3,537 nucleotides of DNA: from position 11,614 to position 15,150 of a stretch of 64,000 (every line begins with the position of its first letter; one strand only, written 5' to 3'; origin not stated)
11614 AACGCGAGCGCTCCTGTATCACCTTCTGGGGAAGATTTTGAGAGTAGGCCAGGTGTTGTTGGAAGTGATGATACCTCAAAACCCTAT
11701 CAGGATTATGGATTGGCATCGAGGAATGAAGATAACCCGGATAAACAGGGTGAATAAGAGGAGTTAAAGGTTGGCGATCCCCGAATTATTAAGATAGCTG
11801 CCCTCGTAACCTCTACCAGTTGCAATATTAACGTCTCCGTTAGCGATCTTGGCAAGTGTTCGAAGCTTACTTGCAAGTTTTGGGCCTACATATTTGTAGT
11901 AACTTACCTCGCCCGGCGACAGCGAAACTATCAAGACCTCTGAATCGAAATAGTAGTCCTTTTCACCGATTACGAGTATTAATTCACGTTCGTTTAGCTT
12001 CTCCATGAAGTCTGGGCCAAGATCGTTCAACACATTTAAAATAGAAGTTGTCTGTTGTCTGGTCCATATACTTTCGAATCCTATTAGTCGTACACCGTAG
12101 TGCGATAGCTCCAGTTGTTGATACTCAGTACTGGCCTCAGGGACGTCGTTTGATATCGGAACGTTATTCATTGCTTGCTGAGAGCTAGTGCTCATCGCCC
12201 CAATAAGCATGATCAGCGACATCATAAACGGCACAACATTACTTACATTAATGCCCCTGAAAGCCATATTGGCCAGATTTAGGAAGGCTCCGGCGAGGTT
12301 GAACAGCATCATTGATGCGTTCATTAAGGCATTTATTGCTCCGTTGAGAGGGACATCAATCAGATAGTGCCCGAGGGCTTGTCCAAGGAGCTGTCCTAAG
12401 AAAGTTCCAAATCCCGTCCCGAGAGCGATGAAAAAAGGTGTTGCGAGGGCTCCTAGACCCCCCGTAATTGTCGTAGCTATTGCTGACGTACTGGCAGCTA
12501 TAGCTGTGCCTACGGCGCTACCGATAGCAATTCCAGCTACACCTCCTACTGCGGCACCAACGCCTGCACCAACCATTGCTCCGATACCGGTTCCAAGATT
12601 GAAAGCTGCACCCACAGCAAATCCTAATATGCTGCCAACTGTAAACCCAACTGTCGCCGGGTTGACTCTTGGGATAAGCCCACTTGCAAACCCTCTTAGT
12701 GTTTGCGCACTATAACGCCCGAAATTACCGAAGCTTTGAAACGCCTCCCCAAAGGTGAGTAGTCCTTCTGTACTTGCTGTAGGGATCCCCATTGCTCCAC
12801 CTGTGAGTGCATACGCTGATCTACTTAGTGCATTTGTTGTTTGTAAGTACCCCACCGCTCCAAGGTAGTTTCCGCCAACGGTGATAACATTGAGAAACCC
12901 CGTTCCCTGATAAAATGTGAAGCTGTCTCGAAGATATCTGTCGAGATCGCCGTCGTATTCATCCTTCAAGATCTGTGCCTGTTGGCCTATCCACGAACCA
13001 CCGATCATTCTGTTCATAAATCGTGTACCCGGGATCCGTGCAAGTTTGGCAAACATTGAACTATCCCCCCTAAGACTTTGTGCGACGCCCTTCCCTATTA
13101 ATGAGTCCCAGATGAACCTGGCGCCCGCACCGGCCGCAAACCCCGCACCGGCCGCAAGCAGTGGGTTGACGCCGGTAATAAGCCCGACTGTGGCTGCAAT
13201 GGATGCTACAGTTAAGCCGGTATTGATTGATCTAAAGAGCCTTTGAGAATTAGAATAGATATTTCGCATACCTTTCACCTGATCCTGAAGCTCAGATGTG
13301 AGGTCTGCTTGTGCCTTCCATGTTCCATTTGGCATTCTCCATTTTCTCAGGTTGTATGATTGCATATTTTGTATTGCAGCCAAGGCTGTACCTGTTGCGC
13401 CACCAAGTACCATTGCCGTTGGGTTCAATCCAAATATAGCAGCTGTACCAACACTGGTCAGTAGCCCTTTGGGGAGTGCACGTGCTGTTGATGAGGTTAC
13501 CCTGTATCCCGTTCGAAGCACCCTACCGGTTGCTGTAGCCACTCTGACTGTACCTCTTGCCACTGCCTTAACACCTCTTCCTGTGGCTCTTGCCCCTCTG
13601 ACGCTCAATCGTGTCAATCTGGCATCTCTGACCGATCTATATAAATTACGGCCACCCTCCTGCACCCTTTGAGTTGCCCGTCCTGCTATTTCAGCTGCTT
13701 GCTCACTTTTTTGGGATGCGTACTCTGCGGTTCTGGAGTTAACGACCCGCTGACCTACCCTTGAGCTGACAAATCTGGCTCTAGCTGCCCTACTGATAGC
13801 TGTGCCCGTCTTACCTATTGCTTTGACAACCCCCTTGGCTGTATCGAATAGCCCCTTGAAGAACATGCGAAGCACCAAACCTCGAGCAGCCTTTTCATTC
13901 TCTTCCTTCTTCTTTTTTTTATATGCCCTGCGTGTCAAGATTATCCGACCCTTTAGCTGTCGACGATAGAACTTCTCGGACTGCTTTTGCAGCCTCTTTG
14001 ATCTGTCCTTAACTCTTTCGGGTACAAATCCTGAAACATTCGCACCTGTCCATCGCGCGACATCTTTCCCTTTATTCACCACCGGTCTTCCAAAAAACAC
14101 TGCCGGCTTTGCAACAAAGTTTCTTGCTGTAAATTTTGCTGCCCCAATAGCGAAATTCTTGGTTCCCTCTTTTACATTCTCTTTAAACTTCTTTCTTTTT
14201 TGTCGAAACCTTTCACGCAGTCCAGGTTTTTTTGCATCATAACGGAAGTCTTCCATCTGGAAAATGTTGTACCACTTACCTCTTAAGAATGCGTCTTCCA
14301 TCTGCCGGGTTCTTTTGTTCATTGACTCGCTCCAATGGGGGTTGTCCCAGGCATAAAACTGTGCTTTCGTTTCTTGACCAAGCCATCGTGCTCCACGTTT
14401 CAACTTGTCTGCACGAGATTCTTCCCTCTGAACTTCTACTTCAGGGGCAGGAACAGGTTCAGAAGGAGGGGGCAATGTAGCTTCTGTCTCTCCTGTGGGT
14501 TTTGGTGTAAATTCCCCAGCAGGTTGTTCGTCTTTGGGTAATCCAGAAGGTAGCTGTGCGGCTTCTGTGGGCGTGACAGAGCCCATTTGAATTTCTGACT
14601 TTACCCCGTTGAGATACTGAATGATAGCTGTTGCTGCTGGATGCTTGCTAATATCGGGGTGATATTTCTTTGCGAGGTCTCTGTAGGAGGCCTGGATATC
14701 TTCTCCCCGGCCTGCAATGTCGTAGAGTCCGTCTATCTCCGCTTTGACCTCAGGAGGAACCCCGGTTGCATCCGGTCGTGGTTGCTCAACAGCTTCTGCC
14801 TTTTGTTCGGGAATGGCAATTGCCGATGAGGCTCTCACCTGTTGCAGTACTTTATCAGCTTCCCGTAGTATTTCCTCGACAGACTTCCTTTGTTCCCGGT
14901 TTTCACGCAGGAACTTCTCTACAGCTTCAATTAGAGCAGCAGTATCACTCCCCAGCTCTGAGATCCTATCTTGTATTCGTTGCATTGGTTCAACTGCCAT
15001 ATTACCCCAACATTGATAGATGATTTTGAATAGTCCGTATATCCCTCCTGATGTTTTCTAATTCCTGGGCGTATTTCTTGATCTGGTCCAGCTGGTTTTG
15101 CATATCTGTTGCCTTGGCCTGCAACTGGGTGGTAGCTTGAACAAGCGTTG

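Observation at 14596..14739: Canonical DnaJ-type J domain (HPD motif) embedded in a 1078-aa membrane protein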

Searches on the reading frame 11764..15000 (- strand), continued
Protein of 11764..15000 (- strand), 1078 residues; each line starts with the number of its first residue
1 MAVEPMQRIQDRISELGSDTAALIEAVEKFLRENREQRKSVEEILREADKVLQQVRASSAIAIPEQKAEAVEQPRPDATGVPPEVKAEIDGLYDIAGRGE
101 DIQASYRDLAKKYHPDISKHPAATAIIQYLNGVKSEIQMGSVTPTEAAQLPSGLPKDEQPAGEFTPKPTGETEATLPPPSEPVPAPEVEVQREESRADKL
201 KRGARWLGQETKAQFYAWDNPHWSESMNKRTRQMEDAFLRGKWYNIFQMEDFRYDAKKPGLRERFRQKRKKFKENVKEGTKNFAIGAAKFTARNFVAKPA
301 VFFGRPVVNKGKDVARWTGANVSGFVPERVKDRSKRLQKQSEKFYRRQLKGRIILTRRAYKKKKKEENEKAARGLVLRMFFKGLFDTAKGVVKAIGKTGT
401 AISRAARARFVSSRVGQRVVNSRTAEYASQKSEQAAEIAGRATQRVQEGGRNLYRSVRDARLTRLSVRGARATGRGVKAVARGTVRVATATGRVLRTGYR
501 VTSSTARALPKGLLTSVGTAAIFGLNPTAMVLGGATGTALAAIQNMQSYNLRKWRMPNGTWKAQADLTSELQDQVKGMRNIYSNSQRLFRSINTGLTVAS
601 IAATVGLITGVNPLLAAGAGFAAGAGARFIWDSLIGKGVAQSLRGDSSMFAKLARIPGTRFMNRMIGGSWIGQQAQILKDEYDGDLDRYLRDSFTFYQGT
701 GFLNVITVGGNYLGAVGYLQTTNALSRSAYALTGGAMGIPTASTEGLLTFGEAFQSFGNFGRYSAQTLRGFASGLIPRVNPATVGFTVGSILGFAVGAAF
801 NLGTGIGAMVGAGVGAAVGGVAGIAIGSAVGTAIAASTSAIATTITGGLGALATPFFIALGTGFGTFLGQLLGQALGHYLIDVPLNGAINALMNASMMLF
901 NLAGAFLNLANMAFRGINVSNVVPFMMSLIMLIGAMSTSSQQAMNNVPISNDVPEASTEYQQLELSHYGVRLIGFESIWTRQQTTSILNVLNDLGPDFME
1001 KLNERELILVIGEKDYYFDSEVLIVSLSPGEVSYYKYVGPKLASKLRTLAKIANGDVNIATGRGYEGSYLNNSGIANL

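Call 88: predict_structure(alignment_id=A4)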
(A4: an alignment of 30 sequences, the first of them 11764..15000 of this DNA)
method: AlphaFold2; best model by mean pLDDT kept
length: 1078 residues; sequences in the alignment: 30
mean_pLDDT: 57.3   pTM: 0.36
mean pLDDT of the five models: 57.3, 55.6, 54.9, 54.8, 54.6
residues with pLDDT >= 90: 30; 70-90: 314; 50-70: 289; < 50: 445
segments of 3 or more residues with pLDDT < 50: 1-3, 59-76, 138-196, 206-208, 210-219, 254-262, 278-280, 282-327, 345-361, 367-499, 555-560, 563-565, 732-779, 833-853, 885-896, 942-958, 1058-1078
pLDDT, mean of each block of 10 residues (from residue 1): 58 70 71 73 75 62 37 46 72 71 73 62 54 49 36 35 34 35 34 46 52 42 69 65 67 49 57 53 44 37 32 33 40 64 46 38 48 33 31 32 37 36 35 41 39 34 33 37 31 40 59 56 56 68 67 48 56 81 85 79 68 77 81 84 79 60 64 77 82 77 71 69 58 42 33 36 37 38 69 74 71 76 67 43 37 64 82 79 49 46 61 64 61 61 41 43 88 82 91 87 87 86 90 84 89 64 40 35
secondary structure, 60 per line:
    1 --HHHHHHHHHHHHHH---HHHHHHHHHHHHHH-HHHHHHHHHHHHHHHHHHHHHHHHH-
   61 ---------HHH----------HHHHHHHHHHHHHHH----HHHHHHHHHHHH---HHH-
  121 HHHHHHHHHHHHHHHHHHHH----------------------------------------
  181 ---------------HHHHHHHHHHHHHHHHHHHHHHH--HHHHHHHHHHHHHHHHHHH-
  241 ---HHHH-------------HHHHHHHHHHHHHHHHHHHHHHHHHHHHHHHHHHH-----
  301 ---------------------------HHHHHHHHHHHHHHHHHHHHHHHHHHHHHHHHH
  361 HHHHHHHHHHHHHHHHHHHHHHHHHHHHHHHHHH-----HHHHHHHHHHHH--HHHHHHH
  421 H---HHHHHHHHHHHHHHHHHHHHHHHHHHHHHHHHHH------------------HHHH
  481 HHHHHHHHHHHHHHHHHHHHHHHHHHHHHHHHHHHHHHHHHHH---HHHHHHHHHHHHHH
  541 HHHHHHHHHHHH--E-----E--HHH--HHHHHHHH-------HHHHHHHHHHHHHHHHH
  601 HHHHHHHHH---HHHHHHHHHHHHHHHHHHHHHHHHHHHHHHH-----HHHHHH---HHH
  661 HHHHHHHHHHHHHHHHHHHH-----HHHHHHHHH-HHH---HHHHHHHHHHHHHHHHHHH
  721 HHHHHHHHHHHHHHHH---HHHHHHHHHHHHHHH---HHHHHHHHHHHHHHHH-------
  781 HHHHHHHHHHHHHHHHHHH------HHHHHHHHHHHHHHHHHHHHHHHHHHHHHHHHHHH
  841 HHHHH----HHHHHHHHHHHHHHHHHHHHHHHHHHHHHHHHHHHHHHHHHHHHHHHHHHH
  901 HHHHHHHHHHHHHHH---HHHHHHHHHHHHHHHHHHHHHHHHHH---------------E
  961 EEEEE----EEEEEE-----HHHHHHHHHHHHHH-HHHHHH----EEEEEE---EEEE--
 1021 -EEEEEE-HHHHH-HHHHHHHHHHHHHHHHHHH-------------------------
elements in order (helices of 4 or more, strands of 3 or more residues): H3-16 H20-33 H35-59 H83-97 H102-113 H121-140 H196-218 H221-239 H244-247 H261-295 H328-394 H400-411 H414-421 H425-458 H477-523 H527-552 H569-576 H584-609 H613-643 H649-654 H658-680 H686-694 H702-736 H740-754 H758-773 H781-799 H806-845 H850-915 H919-944 E960-965 E970-975 H981-994 H996-1001 E1006-1011 E1015-1018 E1022-1027 H1029-1033 H1035-1053

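Call 90: fold_search(model_id=the predicted structure, library=pdb)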
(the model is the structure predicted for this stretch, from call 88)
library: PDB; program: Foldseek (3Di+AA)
matches with E <= 10: 78; with E <= 0.001: 0
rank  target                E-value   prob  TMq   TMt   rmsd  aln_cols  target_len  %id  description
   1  8glt_0                4.7e-01  0.13  0.07  0.15  24.2       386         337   13  Backbone model of de novo-designed chlorophyll-binding nanocage O32-15 (released 2024-03-27)
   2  7waw                  1.1e+00  0.06  0.08  0.13  21.4       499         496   15  MurJ inward closed form (released 2022-06-01)
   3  7xuj_A                1.3e+00  0.02  0.06  0.07  26.6       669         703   11  Human SLC26A3 in complex with UK5099 (released 2023-05-24)
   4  6p6j_B                1.6e+00  0.06  0.06  0.10  27.7       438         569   12  Structure of YbtPQ importer with substrate Ybt-Fe bound (released 2020-03-04)
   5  8ttf_A                2.1e+00  0.06  0.08  0.17  23.5       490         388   11  NorA double mutant - E222QD307N at pH 7.5 (released 2024-05-29)
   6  9drl_A                2.3e+00  0.12  0.12  0.20  17.5       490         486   13  Cryo-EM structure of the T33-549 tetrahedral cage (released 2025-08-06)
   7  9dvm_B                2.5e+00  0.05  0.07  0.11  23.9       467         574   10  Structure of the phosphate exporter XPR1/SLC53A1, InsP8-bound, intracellular gate open/intracellular gate closed state (released 2025-04-02)
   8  2r9h_A                2.8e+00  0.03  0.07  0.11  23.3       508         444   12  Crystal Structure of Q207C Mutant of CLC-ec1 in complex with Fab (released 2007-11-20)
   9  7zdg_C                3.0e+00  0.02  0.05  0.07  27.4       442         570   16  IF(heme/confined) conformation of CydDC (Dataset-5) (released 2023-04-19)
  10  7xq1                  3.1e+00  0.05  0.09  0.18  21.8       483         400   13  Structure of hSLC19A1+2'3'-CDAS (released 2022-10-05)
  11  2htk_B                3.1e+00  0.04  0.09  0.16  21.1       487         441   12  Structure of the Escherichia coli ClC chloride channel Y445A mutant and Fab complex (released 2006-09-19)
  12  9rsj_A                3.2e+00  0.04  0.09  0.15  28.1       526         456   10  Cryo-EM structure of MATE transporter NorM-VC in complex with doxorubicin (released 2025-11-26)
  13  6cse_C                3.4e+00  0.03  0.08  0.14  23.6       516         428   16  Crystal structure of sodium/alanine symporter AgcS with L-alanine bound (released 2019-01-30)
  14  5ux1_A                3.5e+00  0.05  0.05  0.16  20.4       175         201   14  Protein 43 with aldehyde deformylating oxygenase activity from Synechococcus (released 2018-02-28)
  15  6fv8_B                3.5e+00  0.02  0.06  0.10  27.7       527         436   12  Dimer structure of the MATE family multidrug resistance transporter Aq_128 from Aquifex aeolicus in the outward-facing (released 2019-03-20)
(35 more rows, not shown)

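Call 115: list_cluster_members(proteins=[P0012, P0006, P0001, P0002])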
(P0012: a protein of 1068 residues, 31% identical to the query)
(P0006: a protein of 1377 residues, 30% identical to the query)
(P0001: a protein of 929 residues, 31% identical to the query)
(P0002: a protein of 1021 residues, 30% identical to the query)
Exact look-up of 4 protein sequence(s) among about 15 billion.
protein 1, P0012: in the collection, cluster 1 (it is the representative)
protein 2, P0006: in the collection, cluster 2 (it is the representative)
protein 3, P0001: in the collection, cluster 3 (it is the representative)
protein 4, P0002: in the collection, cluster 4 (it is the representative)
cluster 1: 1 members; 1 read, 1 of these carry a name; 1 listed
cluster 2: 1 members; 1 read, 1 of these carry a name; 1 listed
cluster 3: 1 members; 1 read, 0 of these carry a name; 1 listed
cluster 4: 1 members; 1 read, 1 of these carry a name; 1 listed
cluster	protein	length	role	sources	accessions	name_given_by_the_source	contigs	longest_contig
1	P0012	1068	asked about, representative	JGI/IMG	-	hypothetical protein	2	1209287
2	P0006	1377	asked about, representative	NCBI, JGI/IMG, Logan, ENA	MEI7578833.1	MAG: hypothetical protein WCJ58_02205 [bacterium]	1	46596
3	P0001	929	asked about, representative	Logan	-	-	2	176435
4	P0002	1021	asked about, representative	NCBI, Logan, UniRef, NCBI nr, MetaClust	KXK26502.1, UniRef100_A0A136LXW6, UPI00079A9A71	MAG: hypothetical protein TR69_WS6001000506 [candidate division WS6 bacterium OLB20] | Uncharacterized protein n=1 Tax=candidate division WS6 bacterium OLB20 TaxID=1617426 ... | status=active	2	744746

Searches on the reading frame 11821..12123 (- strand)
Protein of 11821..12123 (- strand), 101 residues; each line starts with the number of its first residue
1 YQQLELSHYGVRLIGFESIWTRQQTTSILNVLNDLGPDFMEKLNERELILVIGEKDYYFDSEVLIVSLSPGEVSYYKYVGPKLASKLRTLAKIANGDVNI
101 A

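Call 114: search_solved_structures(query=A7, max_evalue=5)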
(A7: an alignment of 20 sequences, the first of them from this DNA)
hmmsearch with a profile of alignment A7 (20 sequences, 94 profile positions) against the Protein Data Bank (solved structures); distinct sequences matched with E-value up to 5: 12.
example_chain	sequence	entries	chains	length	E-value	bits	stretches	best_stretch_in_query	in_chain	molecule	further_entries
3h3d_X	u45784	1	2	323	0.07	16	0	3-35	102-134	Maternal protein pumilio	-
5kl1_A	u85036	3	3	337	0.082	15.8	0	3-35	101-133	Maternal protein pumilio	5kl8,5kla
5mq9_A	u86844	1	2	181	0.2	14.6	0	8-42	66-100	Uncharacterized protein YacP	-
5mq8_A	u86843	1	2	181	0.2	14.6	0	8-42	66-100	Uncharacterized protein YacP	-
3j79_9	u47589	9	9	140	0.35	13.8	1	23-80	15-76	60S ribosomal protein eL33 | 60S ribosomal protein L35Ae, putative | 60S ribosomal protein L35ae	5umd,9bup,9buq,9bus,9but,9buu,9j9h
9bh5_AH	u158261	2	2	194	0.44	13.5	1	19-89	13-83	Small ribosomal subunit protein eS7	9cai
8tpu_A9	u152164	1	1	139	0.5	13.3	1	22-80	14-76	60S ribosomal protein L35ae, putative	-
4nxj_A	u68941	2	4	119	1.2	12.1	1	29-91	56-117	Bromodomain protein | Bromodomain protein, putative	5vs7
2yg3_A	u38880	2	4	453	2.3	11.2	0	20-64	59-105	PUTRESCINE OXIDASE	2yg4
2yg5_A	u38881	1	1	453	2.3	11.2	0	20-64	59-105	PUTRESCINE OXIDASE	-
2yg7_A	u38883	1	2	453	2.3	11.2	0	20-64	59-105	PUTRESCINE OXIDASE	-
2yg6_A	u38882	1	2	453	2.3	11.2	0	20-64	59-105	PUTRESCINE OXIDASE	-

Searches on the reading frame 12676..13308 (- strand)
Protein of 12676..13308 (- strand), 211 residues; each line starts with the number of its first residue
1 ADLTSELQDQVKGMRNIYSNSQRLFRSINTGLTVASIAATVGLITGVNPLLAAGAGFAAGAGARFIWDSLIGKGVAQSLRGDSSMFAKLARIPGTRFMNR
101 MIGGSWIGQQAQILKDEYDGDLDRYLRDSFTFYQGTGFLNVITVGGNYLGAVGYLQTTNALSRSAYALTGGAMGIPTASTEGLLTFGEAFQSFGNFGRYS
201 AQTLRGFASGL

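Call 41: find_homologous_proteins(query=A1, max_evalue=0.00001)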
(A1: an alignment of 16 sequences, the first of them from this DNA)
Query A1 (16 sequences): 8000 candidates shared short words with the query, none scored E <= 0.00001.

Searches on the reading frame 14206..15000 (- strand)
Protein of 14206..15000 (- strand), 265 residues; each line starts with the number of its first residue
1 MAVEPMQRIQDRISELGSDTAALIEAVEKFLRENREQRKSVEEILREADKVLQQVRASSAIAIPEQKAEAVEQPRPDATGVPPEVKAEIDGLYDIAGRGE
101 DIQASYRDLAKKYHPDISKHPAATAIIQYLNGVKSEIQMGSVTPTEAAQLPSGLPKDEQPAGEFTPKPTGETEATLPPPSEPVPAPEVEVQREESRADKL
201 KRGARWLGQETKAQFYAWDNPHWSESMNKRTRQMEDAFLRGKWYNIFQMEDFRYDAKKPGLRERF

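Call 60: find_homologous_proteins(query=A3, max_evalue=10)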
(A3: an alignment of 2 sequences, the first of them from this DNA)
Query A3 (2 sequences) (265 aa, profile of the alignment): 1 proteins with E <= 10 among 8000 candidates.
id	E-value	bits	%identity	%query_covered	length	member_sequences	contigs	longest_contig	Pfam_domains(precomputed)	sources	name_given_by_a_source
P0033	5.2e+0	24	29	54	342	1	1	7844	PF00226.37,PF01556.24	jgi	jgi:molecular chaperone DnaJ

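Call 85: find_encoding_contigs(protein=P0033, flank=8000, max_places=2)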
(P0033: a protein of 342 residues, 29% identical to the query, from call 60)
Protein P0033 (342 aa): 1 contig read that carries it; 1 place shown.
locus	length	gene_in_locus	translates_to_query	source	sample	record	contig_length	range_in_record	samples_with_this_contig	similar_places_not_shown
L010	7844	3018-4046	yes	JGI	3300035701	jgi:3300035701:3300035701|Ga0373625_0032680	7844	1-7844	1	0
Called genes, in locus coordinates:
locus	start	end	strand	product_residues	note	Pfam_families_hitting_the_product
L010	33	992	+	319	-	PF00004:AAA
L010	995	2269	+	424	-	PF06689:zf-C4_ClpX, PF00493:MCM (faint), PF00004:AAA, PF07724:AAA_2, PF13173:AAA_14 (faint), PF10431:ClpB_D2-small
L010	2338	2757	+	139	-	PF06868:DUF1257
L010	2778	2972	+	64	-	-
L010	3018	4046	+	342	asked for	PF00226:DnaJ, PF01556:DnaJ_C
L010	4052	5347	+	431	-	PF00091:Tubulin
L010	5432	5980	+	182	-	PF02357:NusG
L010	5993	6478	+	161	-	-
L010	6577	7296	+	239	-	-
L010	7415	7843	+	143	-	?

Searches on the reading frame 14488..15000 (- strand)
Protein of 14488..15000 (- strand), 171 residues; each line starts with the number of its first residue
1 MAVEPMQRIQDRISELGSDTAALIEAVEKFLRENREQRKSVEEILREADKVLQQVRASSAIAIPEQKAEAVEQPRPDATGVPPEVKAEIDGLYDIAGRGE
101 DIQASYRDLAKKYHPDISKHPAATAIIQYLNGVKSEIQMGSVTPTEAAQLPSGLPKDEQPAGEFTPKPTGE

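Call 22: predict_structure(protein=window:14488-15000:-)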
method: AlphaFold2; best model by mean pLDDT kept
length: 171 residues; sequences in the alignment: 1
mean_pLDDT: 46.3   pTM: 0.23
mean pLDDT of the five models: 46.3, 45.6, 42.0, 39.7, 39.0
residues with pLDDT >= 90: 0; 70-90: 0; 50-70: 57; < 50: 114
segments of 3 or more residues with pLDDT < 50: 1-10, 16-23, 59-78, 80-82, 95-100, 114-128, 136-168
pLDDT, mean of each block of 10 residues (from residue 1): 40 48 54 56 55 50 35 38 52 49 50 47 47 47 44 36 39 39
secondary structure, 60 per line:
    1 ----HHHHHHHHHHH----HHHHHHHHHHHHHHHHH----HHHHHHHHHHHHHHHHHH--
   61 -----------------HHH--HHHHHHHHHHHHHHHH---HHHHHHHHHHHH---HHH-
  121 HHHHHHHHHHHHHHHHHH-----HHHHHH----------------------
elements in order: H5-15 H20-36 H41-58 H83-98 H102-113 H121-138 H144-149

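Call 57: fold_search(model_id=the predicted structure, library=pdb)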
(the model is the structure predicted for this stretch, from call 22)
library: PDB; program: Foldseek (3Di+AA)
matches with E <= 10: 10; with E <= 0.001: 0
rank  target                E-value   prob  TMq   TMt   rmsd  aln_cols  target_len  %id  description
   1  8etq                  2.9e+00  0.04  0.17  0.12  14.7       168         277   15  Designed pentafoil knot protein folded into a trefoil knot (released 2023-10-25)
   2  6jcy_F                3.1e+00  0.06  0.21  0.21  24.5       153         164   12  Mycobacterium tuberculosis RNA polymerase transcription initiation open complex with a chimeric ECF sigma factor sigH/ (released 2019-05-29)
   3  9m9d_F                3.3e+00  0.08  0.23  0.25  23.7       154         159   12  Structural Basis of Pausing During Transcription Initiation in Mycobacterium tuberculosis (released 2026-01-14)
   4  6dv9_F                3.5e+00  0.06  0.23  0.23  26.2       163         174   15  Crystal structure of Mycobacterium tuberculosis transcription initiation complex(ECF sigma factor L) containing 5nt RN (released 2019-02-20)
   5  8e73_A5               4.1e+00  0.13  0.24  0.30  11.9        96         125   19  Vigna radiata supercomplex I+III2 (full bridge) (released 2023-01-11)
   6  6jcx_F                4.9e+00  0.04  0.21  0.19  25.4       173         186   11  Mycobacterium tuberculosis transcription initiation complex with ECF sigma factor sigma H and 6nt RNA (released 2019-05-29)
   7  5w7b_B                7.4e+00  0.04  0.19  0.27   8.1        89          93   19  Rabbit acyloxyacyl hydrolase (AOAH), proteolytically processed, S262A mutant, with LPS (released 2018-01-03)
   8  3p32                  9.3e+00  0.04  0.15  0.09  18.4        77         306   21  Hydrolysis of GTP to GDP by an MCM-associated and MeaB- and MMAA-like G-protein from Mycobacterium tuberculosis (released 2010-11-10)
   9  5w7c_A                9.3e+00  0.04  0.19  0.25   9.2        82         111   18  Human acyloxyacyl hydrolase (AOAH), proteolytically processed, S263A mutant, with LPS (released 2018-01-03)
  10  2jr0_MODEL_1_A        9.9e+00  0.06  0.19  0.21   5.2        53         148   15  Solution structure of NusB from Aquifex Aeolicus (released 2008-02-19)
